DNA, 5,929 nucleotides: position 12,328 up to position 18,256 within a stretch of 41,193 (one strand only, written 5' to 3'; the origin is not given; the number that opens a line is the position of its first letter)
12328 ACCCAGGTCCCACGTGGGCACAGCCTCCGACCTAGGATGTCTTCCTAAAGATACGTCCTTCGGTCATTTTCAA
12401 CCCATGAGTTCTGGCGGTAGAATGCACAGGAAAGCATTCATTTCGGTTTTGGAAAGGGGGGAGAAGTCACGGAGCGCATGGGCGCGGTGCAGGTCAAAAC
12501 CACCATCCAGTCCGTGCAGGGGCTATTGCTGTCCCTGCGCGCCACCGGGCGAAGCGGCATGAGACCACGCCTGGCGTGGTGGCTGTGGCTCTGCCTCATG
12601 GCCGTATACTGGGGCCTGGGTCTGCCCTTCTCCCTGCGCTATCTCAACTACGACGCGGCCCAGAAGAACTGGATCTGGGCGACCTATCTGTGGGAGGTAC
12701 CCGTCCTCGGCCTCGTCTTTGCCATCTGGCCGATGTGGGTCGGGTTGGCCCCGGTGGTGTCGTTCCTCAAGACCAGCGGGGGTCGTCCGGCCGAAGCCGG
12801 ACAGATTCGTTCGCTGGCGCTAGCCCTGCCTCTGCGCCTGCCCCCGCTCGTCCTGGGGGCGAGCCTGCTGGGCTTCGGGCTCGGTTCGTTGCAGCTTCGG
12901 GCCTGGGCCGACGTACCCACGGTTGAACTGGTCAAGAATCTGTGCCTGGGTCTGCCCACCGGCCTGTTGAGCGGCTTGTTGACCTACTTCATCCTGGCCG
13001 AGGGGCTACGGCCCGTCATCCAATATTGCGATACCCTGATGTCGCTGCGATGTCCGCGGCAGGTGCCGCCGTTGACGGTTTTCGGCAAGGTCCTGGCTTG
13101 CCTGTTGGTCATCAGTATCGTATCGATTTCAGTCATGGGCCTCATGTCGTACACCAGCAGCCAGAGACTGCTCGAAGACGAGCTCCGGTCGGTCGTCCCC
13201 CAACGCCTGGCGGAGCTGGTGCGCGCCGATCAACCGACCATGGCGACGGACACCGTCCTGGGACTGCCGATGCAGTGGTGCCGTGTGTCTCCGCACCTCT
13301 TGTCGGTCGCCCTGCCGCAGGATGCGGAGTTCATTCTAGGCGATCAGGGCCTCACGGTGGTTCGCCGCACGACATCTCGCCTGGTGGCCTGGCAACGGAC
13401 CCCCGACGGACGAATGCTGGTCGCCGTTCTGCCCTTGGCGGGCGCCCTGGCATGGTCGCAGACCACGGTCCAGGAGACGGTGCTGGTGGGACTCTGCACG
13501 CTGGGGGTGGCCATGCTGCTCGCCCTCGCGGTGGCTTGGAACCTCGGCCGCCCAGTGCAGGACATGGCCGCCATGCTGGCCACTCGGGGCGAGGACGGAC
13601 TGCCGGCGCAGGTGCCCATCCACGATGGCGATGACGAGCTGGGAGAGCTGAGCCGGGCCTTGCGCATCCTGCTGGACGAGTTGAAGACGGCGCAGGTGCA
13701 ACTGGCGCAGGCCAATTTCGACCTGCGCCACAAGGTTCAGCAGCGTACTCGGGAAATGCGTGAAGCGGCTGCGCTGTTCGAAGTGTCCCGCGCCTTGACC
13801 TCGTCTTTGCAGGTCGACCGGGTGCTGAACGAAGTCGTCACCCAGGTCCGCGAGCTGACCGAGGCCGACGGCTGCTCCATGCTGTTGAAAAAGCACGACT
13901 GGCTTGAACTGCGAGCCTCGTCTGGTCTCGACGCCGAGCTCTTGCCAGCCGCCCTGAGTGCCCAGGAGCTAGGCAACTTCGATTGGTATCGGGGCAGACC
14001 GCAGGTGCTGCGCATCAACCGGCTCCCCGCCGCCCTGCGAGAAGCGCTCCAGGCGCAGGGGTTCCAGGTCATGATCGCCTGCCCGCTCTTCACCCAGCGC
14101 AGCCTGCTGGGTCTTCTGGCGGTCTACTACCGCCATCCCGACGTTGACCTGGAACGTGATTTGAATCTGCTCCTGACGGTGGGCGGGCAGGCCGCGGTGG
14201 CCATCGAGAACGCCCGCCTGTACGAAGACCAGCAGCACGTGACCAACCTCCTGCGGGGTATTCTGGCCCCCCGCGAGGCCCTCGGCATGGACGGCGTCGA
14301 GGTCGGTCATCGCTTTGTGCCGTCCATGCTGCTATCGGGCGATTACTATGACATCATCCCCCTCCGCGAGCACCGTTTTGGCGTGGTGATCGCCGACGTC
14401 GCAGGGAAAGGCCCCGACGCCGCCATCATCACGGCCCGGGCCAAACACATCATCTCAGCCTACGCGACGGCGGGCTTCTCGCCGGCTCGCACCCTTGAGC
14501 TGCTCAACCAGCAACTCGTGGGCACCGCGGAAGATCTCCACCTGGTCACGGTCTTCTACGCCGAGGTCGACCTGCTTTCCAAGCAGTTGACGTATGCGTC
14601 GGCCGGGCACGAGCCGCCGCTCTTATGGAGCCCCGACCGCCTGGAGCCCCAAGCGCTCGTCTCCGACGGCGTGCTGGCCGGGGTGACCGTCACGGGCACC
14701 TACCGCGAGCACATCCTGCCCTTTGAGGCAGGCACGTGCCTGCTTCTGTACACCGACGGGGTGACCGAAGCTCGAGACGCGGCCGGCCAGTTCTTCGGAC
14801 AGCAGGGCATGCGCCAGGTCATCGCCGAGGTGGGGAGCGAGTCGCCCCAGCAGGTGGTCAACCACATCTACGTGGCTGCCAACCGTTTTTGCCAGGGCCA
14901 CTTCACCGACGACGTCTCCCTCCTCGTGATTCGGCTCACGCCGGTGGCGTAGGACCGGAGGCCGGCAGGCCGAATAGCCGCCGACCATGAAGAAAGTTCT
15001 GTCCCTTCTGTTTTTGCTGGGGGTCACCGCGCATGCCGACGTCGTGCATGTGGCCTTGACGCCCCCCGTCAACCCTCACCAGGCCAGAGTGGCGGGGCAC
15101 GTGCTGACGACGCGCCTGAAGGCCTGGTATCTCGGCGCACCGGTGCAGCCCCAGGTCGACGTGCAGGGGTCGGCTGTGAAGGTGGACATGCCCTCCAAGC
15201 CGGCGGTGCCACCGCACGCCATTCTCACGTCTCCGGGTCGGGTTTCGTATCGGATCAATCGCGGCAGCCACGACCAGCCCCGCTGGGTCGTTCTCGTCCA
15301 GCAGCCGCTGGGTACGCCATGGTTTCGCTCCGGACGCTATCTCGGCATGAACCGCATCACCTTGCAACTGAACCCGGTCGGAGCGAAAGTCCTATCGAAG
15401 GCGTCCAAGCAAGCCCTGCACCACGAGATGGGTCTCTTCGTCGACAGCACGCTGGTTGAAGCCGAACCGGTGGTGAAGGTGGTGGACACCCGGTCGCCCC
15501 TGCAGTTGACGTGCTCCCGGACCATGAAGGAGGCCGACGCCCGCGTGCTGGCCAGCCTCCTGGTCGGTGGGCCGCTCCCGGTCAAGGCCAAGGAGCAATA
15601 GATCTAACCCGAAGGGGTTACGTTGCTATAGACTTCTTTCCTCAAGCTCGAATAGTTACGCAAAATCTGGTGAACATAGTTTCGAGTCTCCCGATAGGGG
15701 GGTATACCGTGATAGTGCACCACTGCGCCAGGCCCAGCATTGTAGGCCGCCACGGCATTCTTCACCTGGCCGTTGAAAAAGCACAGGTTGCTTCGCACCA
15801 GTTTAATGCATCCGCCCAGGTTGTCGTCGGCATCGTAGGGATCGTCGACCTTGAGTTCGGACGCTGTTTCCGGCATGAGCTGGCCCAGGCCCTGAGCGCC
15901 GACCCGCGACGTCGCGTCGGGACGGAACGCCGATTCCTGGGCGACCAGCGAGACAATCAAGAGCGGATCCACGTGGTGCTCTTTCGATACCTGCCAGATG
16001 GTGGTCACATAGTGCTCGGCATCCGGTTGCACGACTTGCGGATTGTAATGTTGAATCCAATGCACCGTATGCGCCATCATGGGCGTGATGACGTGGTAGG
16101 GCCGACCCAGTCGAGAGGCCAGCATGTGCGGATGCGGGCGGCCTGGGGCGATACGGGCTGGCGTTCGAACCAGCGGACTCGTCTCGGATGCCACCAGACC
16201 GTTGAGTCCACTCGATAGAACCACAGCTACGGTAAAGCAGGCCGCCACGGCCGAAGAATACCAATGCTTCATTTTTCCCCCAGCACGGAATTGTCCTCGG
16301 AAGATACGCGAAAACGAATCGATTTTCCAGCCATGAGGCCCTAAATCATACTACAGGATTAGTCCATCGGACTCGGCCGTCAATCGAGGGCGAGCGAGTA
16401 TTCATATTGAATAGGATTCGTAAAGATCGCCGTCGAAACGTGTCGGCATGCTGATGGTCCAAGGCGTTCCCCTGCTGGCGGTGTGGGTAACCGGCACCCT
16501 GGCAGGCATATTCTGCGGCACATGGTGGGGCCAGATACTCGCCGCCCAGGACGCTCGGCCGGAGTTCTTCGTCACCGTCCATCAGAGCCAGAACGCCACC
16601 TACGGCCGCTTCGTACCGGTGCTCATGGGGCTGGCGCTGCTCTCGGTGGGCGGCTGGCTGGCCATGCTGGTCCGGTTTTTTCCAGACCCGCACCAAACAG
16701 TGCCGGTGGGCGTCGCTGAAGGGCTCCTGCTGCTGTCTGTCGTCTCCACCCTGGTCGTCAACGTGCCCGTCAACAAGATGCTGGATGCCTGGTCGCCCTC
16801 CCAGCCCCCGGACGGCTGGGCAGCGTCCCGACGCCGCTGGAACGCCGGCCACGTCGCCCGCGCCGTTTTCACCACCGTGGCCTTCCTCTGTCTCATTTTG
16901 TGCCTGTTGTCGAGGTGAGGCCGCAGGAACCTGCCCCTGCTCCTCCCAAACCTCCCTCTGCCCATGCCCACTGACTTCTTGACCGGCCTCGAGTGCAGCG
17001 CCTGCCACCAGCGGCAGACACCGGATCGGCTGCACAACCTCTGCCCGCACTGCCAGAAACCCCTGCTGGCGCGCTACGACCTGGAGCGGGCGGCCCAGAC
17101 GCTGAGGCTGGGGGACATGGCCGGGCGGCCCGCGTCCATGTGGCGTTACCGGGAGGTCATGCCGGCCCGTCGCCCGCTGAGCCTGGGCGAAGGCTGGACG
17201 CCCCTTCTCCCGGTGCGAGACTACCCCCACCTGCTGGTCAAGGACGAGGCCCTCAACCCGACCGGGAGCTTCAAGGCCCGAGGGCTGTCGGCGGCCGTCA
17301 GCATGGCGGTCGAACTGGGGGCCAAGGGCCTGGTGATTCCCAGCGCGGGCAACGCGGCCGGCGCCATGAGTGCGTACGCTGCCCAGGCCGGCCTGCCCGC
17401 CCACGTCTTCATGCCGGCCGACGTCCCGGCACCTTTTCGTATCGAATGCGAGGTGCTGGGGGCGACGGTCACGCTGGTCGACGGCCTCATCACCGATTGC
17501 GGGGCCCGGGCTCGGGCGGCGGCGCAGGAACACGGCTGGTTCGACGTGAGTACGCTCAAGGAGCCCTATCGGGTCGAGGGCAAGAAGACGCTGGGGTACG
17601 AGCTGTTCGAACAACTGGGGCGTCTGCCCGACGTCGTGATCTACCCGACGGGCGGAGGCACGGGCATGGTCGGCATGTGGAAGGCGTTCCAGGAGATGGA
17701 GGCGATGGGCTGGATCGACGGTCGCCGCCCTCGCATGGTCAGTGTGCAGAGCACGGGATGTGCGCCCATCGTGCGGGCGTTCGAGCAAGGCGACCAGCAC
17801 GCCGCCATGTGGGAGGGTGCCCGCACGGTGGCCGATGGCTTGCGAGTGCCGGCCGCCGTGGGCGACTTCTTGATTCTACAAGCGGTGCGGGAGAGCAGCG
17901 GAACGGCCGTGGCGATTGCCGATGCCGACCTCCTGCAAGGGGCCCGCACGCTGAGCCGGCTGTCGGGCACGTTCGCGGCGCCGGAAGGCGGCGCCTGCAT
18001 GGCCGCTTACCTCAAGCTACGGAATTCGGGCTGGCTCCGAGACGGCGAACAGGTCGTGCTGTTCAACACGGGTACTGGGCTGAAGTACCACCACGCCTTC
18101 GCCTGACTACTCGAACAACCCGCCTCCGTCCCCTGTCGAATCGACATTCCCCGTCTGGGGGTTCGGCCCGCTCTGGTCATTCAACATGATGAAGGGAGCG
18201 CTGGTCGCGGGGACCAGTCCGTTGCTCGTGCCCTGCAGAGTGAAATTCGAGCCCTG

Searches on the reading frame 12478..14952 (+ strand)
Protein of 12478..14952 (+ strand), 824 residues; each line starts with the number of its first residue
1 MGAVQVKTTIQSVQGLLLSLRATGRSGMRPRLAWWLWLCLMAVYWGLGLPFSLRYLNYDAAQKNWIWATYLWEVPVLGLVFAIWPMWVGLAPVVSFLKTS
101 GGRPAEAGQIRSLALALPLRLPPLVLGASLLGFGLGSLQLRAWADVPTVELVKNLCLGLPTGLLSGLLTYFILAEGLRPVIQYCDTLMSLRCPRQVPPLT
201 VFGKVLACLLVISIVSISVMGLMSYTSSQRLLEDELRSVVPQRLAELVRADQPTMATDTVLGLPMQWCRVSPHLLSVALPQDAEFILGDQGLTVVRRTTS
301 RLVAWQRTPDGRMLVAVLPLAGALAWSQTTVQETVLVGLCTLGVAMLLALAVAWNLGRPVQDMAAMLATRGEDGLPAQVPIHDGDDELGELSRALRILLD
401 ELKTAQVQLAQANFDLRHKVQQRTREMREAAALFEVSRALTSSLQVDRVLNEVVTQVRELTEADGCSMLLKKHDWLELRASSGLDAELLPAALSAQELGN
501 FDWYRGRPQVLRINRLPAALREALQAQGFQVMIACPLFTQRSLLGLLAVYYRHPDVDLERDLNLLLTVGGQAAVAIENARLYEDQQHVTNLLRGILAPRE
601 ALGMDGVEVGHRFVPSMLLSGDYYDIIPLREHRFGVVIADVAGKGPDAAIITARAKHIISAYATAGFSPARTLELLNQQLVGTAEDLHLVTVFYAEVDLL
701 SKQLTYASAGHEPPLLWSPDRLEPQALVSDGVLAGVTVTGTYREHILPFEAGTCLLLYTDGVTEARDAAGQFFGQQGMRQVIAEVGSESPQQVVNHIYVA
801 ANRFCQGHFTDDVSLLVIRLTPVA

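Call 48: search_protein_families(library=pfam, proteins=[window:12478-14952:+], max_evalue=0.0001)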
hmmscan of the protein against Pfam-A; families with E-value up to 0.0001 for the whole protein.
window:12478-14952:+ (824 aa): 5 families
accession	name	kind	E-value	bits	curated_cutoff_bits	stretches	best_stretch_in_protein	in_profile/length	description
PF07228.17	SpoIIE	-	1.7e-48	165.5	25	1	631-820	2-191/192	Stage II sporulation protein E (SpoIIE)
PF01590.32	GAF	-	4.2e-10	40.7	22.4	1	447-576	3-133/133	GAF domain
PF13185.12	GAF_2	-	2.1e-08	34.9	28.6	1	445-577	3-136/136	GAF domain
PF00672.30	HAMP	-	1.1e-06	29.3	25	1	352-403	2-52/53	HAMP domain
PF13492.12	GAF_3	-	1.8e-06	28.8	27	1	446-578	2-129/129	GAF domain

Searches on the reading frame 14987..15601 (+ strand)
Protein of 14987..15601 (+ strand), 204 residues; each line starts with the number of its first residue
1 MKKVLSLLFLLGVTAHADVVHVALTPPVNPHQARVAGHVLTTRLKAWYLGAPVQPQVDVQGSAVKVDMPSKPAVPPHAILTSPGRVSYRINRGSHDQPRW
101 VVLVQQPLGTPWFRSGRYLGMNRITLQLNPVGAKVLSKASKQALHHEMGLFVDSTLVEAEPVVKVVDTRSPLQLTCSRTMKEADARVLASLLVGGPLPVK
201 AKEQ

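Call 48: search_protein_families(library=pfam, proteins=[window:14987-15601:+], max_evalue=0.0001)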
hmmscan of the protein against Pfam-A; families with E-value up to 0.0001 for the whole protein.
window:14987-15601:+ (204 aa): 1 family
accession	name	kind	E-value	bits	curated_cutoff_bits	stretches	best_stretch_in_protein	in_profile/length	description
PF22599.2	SecDF_P1_head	-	2.4e-05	24.6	27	1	122-199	40-114/114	SecDF, P1 head subdomain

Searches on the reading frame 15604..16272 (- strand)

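Call 49: search_protein_families(library=pfam, proteins=[window:15604-16272:-], max_evalue=0.0001)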
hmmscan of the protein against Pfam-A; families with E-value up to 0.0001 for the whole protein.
window:15604-16272:- (222 aa): 1 family
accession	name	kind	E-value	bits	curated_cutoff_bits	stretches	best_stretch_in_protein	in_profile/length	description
PF01464.25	SLT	-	1.5e-19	70.1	21.3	1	95-194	6-111/117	Transglycosylase SLT domain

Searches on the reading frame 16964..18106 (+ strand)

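Call 48: search_protein_families(library=pfam, proteins=[window:16964-18106:+], max_evalue=0.0001)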
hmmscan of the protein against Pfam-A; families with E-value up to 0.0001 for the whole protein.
window:16964-18106:+ (380 aa): 1 family
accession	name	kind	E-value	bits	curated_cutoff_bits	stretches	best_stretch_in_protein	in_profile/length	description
PF00291.31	PALP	-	4.5e-71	240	35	1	73-370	2-295/295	Pyridoxal-phosphate dependent enzyme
